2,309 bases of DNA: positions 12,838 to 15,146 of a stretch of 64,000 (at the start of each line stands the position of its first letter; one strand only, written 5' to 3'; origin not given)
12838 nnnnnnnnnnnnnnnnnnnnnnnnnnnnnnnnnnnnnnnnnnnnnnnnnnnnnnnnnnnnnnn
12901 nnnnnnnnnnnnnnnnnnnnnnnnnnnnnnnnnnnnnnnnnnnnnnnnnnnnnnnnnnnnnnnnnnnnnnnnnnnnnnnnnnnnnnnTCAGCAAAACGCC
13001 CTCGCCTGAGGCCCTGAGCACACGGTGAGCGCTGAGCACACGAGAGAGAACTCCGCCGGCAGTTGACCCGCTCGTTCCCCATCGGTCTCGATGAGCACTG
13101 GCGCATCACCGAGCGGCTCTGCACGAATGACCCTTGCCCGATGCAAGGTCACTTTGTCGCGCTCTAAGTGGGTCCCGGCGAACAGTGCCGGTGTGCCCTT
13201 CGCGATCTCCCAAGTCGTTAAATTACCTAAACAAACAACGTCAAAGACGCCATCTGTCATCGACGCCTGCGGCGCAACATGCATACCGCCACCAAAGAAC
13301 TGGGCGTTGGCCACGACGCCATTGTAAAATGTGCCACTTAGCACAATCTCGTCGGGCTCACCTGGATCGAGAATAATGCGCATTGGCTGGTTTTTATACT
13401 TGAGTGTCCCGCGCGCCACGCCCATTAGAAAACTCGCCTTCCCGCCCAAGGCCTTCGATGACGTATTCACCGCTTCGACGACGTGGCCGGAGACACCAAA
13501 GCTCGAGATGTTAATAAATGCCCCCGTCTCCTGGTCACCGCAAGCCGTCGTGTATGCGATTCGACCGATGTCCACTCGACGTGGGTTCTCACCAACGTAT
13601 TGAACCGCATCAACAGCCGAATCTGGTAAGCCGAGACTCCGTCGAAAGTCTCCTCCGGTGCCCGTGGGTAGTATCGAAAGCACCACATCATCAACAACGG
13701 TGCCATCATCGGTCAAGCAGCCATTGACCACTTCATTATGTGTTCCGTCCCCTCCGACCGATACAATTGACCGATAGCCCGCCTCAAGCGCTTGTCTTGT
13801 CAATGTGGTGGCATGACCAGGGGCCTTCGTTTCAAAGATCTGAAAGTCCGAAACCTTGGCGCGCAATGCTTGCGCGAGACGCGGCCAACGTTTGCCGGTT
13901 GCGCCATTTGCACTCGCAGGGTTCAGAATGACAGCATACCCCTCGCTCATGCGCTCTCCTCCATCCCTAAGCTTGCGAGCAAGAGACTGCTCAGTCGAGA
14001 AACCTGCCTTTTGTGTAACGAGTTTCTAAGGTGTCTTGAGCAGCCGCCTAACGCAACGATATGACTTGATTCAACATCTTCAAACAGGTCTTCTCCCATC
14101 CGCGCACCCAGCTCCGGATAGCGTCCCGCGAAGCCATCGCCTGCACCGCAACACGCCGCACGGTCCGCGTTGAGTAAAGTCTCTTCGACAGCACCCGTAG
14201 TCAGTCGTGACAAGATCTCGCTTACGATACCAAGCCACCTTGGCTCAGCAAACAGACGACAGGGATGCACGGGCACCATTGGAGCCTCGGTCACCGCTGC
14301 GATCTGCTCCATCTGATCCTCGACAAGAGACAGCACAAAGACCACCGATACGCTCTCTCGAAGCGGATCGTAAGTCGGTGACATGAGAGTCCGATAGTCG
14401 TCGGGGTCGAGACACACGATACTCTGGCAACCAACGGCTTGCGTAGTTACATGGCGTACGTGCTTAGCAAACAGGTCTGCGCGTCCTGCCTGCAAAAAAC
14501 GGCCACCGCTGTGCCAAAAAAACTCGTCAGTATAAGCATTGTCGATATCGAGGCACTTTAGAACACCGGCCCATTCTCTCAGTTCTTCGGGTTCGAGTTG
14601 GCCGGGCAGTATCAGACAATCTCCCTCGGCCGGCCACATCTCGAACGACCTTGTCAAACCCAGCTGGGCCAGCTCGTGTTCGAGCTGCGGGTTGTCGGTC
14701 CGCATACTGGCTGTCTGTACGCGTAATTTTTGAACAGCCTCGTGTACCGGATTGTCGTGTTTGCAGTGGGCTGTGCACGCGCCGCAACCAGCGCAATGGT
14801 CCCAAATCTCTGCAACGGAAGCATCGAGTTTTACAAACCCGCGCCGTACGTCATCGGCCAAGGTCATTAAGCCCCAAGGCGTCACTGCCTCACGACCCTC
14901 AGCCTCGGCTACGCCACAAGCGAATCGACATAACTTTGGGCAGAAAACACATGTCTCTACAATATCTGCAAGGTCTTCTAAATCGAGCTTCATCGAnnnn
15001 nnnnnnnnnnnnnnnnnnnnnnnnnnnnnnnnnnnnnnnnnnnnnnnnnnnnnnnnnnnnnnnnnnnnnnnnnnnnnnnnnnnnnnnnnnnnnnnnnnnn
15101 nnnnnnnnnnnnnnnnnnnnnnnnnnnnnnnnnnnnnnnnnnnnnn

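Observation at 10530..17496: Tightly coupled operon joining a GlcDEF-like oxidoreductase to a lipid kinase and Lnt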

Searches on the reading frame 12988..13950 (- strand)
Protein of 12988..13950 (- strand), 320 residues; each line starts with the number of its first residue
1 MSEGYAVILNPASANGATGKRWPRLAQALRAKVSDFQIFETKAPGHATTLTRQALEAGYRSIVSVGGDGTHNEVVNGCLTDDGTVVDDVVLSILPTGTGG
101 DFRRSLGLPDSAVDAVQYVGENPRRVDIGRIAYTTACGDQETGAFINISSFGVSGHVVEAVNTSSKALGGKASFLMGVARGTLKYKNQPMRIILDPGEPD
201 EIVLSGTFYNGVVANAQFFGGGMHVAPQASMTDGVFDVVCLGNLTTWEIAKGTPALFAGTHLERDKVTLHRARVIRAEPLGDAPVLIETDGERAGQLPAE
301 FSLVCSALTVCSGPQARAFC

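Call 5: search_protein_families(library=pfam, proteins=[window:12988-13950:-], max_evalue=0.01)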
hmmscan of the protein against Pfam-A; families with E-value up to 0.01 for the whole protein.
window:12988-13950:- (320 aa): 2 families
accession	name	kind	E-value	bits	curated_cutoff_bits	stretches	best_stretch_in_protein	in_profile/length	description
PF19279.4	YegS_C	-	1.1e-28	100.4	27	1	150-311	4-157/158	YegS C-terminal NAD kinase beta sandwich-like domain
PF00781.29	DAGK_cat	-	1.8e-26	92.6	23.6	1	6-131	3-125/125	Diacylglycerol kinase catalytic domain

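Call 6: search_protein_families(library=ncbifam, proteins=[window:12988-13950:-], max_evalue=0.01)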
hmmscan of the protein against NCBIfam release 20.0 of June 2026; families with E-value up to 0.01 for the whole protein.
window:12988-13950:- (320 aa): 11 families
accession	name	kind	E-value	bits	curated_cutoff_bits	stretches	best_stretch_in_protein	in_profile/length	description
NF009604.0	PRK13057.1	equivalog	5.7e-35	120.7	274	1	8-315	14-297/302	lipid kinase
TIGR00147.1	TIGR00147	subfamily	7.5e-35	120.3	118.65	1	5-310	4-292/296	YegS/Rv2252/BmrU family lipid kinase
NF009603.0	PRK13055.1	subfamily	7.1e-34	117.2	342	1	7-310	7-297/335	diacylglycerol kinase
NF009874.0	PRK13337.1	equivalog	3.6e-31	108.2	385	1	6-311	6-292/305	diacylglycerol kinase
NF008882.0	PRK11914.1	equivalog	3.9e-29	101.8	302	1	6-311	12-301/306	diacylglycerol kinase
NF009602.0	PRK13054.1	equivalog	2.5e-26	92.5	284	1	28-310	26-290/301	lipid kinase YegS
NF009605.0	PRK13059.1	equivalog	2.3e-23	82.6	313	1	49-310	47-289/295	putative lipid kinase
TIGR03702.1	lip_kinase_YegS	equivalog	4.1e-21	75.3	387.45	1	29-308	23-284/295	lipid kinase YegS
NF002033.0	PRK00861.1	subfamily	1.5e-16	59.9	293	1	6-314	15-306/328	putative lipid kinase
NF009025.0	PRK12361.1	equivalog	1.9e-13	49.5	505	1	6-243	245-468/546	hypothetical protein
NF040993.1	MamU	equivalog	2.9e-05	23.6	400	1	47-132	48-128/296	lipid kinase MamU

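Call 74: search_solved_structures(query=window:12988-13950:-, max_evalue=0.001)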
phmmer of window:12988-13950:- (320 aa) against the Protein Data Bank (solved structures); distinct sequences matched with E-value up to 0.001: 8.
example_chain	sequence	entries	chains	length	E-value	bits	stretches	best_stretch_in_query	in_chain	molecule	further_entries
4wer_A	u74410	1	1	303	3e-19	72.6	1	6-315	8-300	Diacylglycerol kinase catalytic domain protein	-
2qv7_A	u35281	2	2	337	1.8e-16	63.5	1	6-302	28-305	Diacylglycerol Kinase DgkB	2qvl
3s40_A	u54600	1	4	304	7.5e-15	58.2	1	6-314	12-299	diacylglycerol kinase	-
4wrr_A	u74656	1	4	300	7.8e-15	58.1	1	6-314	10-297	putative diacylglycerol kinase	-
3t5p_A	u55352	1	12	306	8.4e-15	58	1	6-314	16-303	BmrU protein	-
2jgr_A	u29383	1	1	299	1.4e-10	44.1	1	29-238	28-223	YEGS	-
2bon_A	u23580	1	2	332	1.9e-10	43.7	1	29-238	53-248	LIPID KINASE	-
2p1r_A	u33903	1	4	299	4.4e-09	39.2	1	29-238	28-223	Lipid kinase yegS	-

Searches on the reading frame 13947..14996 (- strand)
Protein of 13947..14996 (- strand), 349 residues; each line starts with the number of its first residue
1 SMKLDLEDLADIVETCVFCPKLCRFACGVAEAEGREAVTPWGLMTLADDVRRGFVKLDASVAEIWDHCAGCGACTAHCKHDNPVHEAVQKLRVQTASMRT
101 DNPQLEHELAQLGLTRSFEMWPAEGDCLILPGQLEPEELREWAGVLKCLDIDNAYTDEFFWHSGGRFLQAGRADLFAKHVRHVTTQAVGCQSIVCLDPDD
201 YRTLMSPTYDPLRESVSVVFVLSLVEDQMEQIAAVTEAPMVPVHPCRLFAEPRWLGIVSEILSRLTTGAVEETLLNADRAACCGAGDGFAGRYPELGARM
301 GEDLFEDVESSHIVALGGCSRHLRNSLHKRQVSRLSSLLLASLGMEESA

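Call 5: search_protein_families(library=pfam, proteins=[window:13947-14996:-], max_evalue=0.01)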
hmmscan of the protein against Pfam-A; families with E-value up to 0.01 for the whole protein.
window:13947-14996:- (349 aa): 3 families
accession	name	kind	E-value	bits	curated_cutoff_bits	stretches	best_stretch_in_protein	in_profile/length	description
PF13183.11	Fer4_8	-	6.5e-07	30.2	27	1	13-80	2-66/68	4Fe-4S dicluster domain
PF12838.12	Fer4_7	-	0.0009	20.1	27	1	16-81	2-51/52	4Fe-4S dicluster domain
PF13187.11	Fer4_9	-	0.0034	17.8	27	0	16-81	2-50/52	4Fe-4S dicluster domain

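Call 6: search_protein_families(library=ncbifam, proteins=[window:13947-14996:-], max_evalue=0.01)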
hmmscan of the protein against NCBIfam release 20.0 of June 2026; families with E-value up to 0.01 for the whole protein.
window:13947-14996:- (349 aa): 7 families
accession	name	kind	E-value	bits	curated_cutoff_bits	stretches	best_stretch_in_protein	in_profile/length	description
NF004898.0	PRK06259.1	equivalog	1.6e-06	27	385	0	15-97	135-218/488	fumarate reductase (CoM/CoB) subunit TfrB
NF008434.0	PRK11274.1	equivalog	7.2e-06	25.2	333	0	222-326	286-391/409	glycolate oxidase subunit GlcF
NF045663.1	diclust_near_Sec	equivalog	2.7e-05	22.5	530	0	224-319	518-614/759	pyridine nucleotide-disulfide oxidoreductase/dicluster-binding protein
NF045670.1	quin_L_LdhH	equivalog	5.8e-05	21.5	800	0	245-330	607-692/706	L-lactate dehydrogenase (quinone) large subunit LdhH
NF008369.0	PRK11168.1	equivalog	0.00039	19.4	278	0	13-99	10-91/401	anaerobic glycerol-3-phosphate dehydrogenase subunit C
TIGR03149.1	cyt_nit_nrfC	equivalog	0.00047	19.6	377.6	1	66-109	46-89/225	cytochrome c nitrite reductase Fe-S protein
NF004914.0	PRK06273.1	equivalog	0.0063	16.3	163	0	44-107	31-92/167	ferredoxin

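Call 9: search_solved_structures(query=window:13947-14996:-, max_evalue=1, show_alignments=1)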
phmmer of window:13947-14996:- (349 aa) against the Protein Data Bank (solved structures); distinct sequences matched with E-value up to 1: 3.
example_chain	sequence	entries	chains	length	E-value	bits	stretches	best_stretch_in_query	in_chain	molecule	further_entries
8riu_A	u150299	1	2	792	0.067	15.5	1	60-93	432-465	Acetyl-CoA decarbonylase/synthase complex subunit alpha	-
2vpw_B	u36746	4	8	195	0.25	13.6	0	67-94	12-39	NRFC PROTEIN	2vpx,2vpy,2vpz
9ojn_A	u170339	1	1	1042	0.45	12.8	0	230-319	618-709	Iron-sulfur-binding reductase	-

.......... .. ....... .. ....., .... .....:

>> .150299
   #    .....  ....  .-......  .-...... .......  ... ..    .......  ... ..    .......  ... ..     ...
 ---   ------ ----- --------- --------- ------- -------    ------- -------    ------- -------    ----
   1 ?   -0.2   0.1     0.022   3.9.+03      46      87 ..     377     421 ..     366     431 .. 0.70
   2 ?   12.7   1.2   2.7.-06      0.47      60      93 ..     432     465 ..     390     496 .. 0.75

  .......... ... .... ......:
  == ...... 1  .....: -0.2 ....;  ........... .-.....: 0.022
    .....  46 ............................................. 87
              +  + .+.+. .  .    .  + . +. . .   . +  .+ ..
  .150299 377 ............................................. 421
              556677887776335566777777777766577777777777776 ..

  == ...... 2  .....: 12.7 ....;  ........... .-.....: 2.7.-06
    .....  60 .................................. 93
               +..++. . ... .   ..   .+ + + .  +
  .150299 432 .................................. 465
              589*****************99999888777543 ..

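Call 56: search_protein_families(library=pfam, alignment_id=A2, max_evalue=0.01)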
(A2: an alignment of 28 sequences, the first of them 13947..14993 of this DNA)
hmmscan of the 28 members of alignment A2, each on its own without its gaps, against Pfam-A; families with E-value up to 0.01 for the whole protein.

A. member 1, window:13947-14993:- (348 aa): 3 families
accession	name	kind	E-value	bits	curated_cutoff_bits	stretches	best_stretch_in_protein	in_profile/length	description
PF13183.11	Fer4_8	-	6.5e-07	30.2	27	1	12-79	2-66/68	4Fe-4S dicluster domain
PF12838.12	Fer4_7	-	0.0009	20.1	27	1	15-80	2-51/52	4Fe-4S dicluster domain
PF13187.11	Fer4_9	-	0.0011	19.3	27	1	15-80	2-50/52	4Fe-4S dicluster domain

B. families by the number of members that match (of 28 scanned): 12 families
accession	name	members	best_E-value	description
PF02754.22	CCG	27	7.4e-34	Cysteine-rich domain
PF13183.11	Fer4_8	26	3.2e-10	4Fe-4S dicluster domain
PF13187.11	Fer4_9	13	4.1e-05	4Fe-4S dicluster domain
PF13534.11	Fer4_17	10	5e-05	4Fe-4S dicluster domain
PF13237.11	Fer4_10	6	3.1e-05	4Fe-4S dicluster domain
PF12838.12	Fer4_7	5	0.0009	4Fe-4S dicluster domain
PF13484.11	Fer4_16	3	0.00052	4Fe-4S double cluster binding domain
PF25160.1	LdpA_Fe-S-bd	3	0.0016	LdpA Fe-S cluster-binding domain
PF12797.12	Fer4_2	3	0.0052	4Fe-4S binding domain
PF00037.32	Fer4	2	0.007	4Fe-4S binding domain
PF05741.18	zf-nanos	1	0.0023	Nanos RNA binding domain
PF12837.12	Fer4_6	1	0.0045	4Fe-4S binding domain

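Call 57: search_solved_structures(query=A2, max_evalue=0.01)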
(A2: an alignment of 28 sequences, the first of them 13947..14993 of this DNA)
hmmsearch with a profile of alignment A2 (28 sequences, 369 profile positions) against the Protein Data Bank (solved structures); distinct sequences matched with E-value up to 0.01: 15.
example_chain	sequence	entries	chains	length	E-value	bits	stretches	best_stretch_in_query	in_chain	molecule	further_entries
9ojn_A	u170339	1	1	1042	3.6e-39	138.4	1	64-367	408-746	Iron-sulfur-binding reductase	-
9sfi_C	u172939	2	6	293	2.2e-12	50.3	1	215-348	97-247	H(2)/formate:CoB-CoM heterodisulfide,ferredoxin reductase subunit B2 | Heterodisulfide reductase subunit B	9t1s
8rvv_B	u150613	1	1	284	7.5e-12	48.5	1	221-365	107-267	H(2):CoB-CoM heterodisulfide,ferredoxin reductase subunit B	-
8rvu_b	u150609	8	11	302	9.6e-12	48.1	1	221-365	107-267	H(2):CoB-CoM heterodisulfide,ferredoxin reductase subunit B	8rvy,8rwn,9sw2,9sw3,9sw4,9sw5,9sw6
5odc_B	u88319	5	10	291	6.4e-11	45.4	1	215-348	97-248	Heterodisulfide reductase, subunit B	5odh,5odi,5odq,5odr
5odc_C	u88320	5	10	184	3e-07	33.3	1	65-143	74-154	Heterodisulfide reductase, subunit C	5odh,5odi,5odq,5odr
7bkb_B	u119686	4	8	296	9e-07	31.8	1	253-350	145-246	CoB--CoM heterodisulfide reductase subunit B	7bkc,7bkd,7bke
3cf4_A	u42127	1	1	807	2e-06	30.6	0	54-88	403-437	Acetyl-CoA decarboxylase/synthase alpha subunit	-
9c0q_A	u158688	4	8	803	4.7e-06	29.4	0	54-92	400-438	Acetyl-CoA decarbonylase/synthase complex subunit alpha 2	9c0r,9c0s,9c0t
8rvv_C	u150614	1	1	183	6.8e-06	28.9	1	49-168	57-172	H(2):CoB-CoM heterodisulfide,ferredoxin reductase subunit C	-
8rvu_c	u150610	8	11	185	1.3e-05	27.9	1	48-168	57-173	H(2):CoB-CoM heterodisulfide,ferredoxin reductase subunit C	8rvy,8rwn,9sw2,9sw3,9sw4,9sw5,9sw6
7bkb_C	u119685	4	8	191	1.4e-05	27.9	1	65-165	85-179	CoB--CoM heterodisulfide reductase subunit C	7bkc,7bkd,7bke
31ox_C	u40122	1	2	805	1.5e-05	27.7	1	61-94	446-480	Acetyl-CoA decarbonylase/synthase complex subunit alpha 2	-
9sfi_E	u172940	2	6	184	3.4e-05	26.6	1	65-141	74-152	H(2)/formate:CoB-CoM heterodisulfide,ferredoxin reductase subunit C2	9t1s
9t1s_M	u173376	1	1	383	0.0067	19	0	61-92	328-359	formate dehydrogenase (coenzyme F420)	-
